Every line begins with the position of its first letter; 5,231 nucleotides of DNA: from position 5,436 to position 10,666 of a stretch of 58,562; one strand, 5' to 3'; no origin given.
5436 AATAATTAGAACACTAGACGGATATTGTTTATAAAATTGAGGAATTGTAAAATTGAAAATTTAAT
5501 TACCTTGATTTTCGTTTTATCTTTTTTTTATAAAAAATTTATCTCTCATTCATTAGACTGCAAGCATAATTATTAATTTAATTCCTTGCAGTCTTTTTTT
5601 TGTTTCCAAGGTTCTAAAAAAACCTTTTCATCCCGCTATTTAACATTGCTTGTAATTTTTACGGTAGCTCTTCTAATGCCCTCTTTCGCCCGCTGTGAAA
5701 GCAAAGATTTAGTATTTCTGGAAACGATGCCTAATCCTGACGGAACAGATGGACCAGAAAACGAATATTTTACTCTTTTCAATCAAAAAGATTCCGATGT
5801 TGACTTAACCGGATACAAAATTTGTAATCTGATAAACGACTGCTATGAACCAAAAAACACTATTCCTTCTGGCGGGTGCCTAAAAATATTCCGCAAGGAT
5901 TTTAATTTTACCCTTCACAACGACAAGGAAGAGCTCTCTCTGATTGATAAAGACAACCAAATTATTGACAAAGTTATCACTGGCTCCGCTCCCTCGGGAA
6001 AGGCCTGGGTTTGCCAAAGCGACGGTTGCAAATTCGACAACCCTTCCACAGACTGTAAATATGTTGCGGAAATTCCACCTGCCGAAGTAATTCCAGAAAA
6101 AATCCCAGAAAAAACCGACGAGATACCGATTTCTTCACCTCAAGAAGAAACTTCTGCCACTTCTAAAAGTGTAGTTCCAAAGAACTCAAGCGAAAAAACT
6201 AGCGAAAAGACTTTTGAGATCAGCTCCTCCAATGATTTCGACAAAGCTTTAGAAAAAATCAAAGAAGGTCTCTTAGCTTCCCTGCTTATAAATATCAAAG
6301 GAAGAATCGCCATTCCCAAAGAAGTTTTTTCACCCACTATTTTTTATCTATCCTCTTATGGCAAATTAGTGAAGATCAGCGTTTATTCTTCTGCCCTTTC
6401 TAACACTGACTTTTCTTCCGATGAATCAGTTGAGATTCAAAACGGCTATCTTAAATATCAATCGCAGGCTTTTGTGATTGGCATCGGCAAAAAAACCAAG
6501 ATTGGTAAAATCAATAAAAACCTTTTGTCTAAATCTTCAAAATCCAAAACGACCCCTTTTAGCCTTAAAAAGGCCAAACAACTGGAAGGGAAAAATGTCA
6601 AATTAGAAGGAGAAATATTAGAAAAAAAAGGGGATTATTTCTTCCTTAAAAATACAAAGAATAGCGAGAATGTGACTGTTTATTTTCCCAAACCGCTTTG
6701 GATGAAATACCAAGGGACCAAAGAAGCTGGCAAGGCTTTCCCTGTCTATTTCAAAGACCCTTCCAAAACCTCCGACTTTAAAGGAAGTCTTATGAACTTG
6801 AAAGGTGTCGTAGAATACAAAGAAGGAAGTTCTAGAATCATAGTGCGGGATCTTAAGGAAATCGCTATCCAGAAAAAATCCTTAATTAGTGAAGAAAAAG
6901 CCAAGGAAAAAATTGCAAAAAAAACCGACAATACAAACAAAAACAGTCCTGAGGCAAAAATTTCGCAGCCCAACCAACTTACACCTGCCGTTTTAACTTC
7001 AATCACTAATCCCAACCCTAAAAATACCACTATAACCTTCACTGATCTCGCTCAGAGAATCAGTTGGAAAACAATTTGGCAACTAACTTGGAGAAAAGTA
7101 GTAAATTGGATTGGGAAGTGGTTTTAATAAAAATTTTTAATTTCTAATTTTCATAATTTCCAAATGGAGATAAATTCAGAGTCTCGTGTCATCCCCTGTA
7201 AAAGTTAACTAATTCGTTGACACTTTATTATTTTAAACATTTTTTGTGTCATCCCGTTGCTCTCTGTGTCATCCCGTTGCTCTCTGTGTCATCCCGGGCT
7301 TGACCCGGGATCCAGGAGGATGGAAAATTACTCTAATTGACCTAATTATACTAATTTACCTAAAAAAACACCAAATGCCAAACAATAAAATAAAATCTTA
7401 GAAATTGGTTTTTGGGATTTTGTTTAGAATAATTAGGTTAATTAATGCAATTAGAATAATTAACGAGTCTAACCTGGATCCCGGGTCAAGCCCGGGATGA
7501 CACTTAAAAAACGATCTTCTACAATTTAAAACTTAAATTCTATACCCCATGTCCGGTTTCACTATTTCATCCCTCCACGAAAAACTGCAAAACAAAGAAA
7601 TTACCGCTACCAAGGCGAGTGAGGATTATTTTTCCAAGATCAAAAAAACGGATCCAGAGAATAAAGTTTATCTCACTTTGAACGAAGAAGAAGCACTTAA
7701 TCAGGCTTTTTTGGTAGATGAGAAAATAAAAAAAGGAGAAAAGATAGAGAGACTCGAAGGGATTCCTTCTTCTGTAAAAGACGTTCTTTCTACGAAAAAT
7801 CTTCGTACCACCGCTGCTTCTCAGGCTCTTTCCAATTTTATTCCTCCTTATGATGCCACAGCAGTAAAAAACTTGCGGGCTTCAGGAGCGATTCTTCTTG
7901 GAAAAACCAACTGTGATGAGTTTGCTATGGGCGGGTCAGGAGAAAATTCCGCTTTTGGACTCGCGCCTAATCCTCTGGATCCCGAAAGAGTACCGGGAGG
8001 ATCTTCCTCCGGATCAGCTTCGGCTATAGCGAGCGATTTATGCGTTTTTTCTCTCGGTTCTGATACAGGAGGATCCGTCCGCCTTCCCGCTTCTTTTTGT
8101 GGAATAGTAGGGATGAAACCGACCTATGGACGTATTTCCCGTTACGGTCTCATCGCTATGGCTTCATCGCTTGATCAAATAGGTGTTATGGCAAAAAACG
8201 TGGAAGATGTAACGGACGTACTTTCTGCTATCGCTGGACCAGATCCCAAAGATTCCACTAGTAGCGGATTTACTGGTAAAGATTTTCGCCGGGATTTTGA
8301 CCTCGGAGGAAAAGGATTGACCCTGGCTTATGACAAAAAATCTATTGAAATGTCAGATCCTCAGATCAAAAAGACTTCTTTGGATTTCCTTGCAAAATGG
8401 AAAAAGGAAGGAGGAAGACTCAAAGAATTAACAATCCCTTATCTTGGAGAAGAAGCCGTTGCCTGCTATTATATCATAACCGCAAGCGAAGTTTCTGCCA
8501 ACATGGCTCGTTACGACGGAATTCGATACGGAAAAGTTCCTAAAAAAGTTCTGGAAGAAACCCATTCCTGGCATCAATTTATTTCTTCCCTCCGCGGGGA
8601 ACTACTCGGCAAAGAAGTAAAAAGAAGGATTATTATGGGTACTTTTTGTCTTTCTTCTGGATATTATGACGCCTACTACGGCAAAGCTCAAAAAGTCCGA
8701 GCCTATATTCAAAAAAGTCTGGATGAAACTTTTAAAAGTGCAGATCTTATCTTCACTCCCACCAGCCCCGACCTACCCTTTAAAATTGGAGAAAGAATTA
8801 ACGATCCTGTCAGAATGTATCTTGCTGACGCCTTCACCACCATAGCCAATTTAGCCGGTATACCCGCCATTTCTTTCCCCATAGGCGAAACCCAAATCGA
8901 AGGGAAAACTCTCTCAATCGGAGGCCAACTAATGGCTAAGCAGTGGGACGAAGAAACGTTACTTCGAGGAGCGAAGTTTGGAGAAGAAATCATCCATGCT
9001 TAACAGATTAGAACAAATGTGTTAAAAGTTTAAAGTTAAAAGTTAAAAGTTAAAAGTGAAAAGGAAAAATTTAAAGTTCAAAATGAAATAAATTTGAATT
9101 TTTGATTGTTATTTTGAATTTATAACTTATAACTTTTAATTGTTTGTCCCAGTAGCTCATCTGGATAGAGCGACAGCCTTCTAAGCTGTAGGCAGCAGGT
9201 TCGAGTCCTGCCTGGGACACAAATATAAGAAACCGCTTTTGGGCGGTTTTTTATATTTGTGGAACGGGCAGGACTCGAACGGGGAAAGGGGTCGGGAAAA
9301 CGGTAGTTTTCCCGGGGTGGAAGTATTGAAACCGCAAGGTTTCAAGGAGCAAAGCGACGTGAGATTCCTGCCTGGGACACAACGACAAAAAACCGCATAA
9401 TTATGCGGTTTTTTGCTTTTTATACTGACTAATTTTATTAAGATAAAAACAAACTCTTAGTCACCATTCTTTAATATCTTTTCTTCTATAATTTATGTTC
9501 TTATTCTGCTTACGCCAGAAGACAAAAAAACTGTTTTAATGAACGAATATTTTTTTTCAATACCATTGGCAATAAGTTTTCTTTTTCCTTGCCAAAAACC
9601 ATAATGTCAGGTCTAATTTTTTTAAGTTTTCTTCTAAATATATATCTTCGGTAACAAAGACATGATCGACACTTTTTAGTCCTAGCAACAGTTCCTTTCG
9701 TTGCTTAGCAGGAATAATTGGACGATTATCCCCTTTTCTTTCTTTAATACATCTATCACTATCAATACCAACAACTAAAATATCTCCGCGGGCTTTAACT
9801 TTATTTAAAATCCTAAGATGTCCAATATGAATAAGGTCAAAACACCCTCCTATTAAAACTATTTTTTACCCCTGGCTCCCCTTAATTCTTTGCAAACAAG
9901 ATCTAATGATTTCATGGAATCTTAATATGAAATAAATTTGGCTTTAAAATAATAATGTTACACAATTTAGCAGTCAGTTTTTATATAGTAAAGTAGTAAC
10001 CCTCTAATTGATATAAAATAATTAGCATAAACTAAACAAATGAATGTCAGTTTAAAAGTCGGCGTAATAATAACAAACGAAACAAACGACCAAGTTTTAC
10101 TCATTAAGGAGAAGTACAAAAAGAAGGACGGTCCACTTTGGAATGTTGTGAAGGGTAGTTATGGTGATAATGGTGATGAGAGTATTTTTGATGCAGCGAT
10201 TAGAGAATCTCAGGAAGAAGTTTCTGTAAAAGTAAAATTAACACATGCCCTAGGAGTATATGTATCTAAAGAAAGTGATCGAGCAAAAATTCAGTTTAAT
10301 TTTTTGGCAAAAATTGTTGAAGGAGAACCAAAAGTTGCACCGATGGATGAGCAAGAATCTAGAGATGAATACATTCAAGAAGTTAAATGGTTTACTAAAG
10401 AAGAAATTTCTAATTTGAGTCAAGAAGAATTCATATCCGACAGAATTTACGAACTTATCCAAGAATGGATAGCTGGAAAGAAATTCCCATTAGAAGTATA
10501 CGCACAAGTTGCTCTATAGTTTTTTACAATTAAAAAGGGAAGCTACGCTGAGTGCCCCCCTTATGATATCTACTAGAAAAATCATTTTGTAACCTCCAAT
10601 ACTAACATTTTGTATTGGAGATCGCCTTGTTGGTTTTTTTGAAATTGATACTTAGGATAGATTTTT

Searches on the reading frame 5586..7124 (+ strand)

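Call 72: search_protein_families(library=pfam, proteins=[window:5586-7124:+], max_evalue=0.0001)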
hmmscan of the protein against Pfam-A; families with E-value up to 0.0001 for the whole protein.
window:5586-7124:+ (513 aa): 1 family
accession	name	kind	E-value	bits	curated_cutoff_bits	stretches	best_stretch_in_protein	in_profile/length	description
PF00932.25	LTD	-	1.1e-09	39.1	34.3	1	39-130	5-105/109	Lamin Tail Domain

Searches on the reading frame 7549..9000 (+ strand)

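Call 72: search_protein_families(library=pfam, proteins=[window:7549-9000:+], max_evalue=0.0001)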
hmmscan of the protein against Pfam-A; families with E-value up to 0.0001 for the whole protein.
window:7549-9000:+ (484 aa): 1 family
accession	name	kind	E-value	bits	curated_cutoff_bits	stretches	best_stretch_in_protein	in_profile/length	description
PF01425.27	Amidase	-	8.3e-133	444.1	27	1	25-472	4-445/445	Amidase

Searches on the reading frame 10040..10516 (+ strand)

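Call 72: search_protein_families(library=pfam, proteins=[window:10040-10516:+], max_evalue=0.0001)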
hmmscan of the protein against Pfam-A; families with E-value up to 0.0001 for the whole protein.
window:10040-10516:+ (159 aa): 1 family
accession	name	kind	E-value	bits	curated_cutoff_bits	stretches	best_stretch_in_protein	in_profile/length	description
PF00293.34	NUDIX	-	1.1e-15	58.3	21.1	1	6-137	5-131/134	NUDIX domain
